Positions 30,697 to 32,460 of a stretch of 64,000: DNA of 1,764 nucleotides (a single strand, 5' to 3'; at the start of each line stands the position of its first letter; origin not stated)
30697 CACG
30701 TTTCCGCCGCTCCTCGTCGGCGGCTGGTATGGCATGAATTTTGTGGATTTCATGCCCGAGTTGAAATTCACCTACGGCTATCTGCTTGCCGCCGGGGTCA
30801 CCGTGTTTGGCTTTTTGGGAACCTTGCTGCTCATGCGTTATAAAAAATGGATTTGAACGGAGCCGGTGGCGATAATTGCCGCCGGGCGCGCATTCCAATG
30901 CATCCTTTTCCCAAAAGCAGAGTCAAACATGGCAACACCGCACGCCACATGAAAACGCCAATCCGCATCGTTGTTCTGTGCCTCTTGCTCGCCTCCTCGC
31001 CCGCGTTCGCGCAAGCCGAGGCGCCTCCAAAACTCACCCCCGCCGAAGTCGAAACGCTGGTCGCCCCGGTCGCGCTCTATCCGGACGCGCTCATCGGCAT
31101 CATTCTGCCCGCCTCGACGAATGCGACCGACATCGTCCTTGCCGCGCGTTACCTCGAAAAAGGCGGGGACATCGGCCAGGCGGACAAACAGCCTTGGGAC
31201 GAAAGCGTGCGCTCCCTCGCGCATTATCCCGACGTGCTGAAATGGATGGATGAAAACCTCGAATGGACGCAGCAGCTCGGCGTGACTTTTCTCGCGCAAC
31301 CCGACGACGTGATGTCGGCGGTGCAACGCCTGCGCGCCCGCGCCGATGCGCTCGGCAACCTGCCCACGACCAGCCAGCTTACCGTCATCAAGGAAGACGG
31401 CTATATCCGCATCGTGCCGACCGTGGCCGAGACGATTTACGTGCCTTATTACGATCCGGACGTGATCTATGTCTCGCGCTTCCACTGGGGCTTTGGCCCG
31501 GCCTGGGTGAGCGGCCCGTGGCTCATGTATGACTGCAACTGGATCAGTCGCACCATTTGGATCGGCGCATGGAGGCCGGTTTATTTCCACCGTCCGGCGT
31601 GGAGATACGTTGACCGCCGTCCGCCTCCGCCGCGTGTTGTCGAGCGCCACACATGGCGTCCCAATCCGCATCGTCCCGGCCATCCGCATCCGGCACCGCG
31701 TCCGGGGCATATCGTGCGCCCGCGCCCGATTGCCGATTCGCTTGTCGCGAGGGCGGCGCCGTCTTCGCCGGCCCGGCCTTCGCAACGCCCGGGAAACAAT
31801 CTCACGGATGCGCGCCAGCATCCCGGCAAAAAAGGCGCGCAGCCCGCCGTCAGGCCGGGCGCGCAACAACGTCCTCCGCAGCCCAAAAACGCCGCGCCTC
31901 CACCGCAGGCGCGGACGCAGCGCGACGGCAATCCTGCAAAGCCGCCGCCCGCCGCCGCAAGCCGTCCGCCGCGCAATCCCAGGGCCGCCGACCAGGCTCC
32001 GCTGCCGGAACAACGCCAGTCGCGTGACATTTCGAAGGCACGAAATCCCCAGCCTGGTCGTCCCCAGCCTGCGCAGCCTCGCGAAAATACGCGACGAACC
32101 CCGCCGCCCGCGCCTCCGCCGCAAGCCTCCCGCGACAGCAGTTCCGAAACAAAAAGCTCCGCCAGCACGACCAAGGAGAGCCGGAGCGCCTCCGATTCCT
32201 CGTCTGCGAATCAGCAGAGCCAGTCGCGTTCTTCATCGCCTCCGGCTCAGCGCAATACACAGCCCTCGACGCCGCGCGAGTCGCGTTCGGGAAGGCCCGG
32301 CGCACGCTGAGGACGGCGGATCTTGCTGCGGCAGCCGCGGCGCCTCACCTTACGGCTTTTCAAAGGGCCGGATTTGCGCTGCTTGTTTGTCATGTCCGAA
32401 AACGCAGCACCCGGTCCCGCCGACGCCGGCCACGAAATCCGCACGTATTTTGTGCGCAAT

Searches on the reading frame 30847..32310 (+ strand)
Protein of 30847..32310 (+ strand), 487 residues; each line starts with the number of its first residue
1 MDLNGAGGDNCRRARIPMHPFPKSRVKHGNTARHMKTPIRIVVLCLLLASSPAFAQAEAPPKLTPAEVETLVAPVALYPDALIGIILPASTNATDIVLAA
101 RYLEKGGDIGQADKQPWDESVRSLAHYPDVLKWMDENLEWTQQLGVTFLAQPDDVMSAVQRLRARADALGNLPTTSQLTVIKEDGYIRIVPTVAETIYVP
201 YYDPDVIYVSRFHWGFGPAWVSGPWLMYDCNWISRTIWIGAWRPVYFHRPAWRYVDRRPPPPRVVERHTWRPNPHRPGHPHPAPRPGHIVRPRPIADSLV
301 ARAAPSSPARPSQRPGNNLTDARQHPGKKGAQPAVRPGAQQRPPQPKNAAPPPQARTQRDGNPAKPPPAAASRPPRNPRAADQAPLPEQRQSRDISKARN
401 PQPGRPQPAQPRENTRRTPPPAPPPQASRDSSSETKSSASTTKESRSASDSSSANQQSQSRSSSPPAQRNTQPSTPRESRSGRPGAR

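Call 98: search_protein_families(library=padloc, proteins=[window:30847-32310:+], max_evalue=1e-10)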
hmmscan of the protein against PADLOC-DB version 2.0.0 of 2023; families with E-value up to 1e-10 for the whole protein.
window:30847-32310:+ (487 aa): 0 families

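Call 99: search_protein_families(library=pfam, proteins=[window:30847-32310:+], max_evalue=0.00001)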
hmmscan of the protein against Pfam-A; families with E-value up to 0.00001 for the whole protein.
window:30847-32310:+ (487 aa): 1 family
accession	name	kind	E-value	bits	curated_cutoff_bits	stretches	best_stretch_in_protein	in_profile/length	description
PF11737.13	DUF3300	-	5.1e-47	160.7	25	1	65-217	2-160/227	Protein of unknown function (DUF3300)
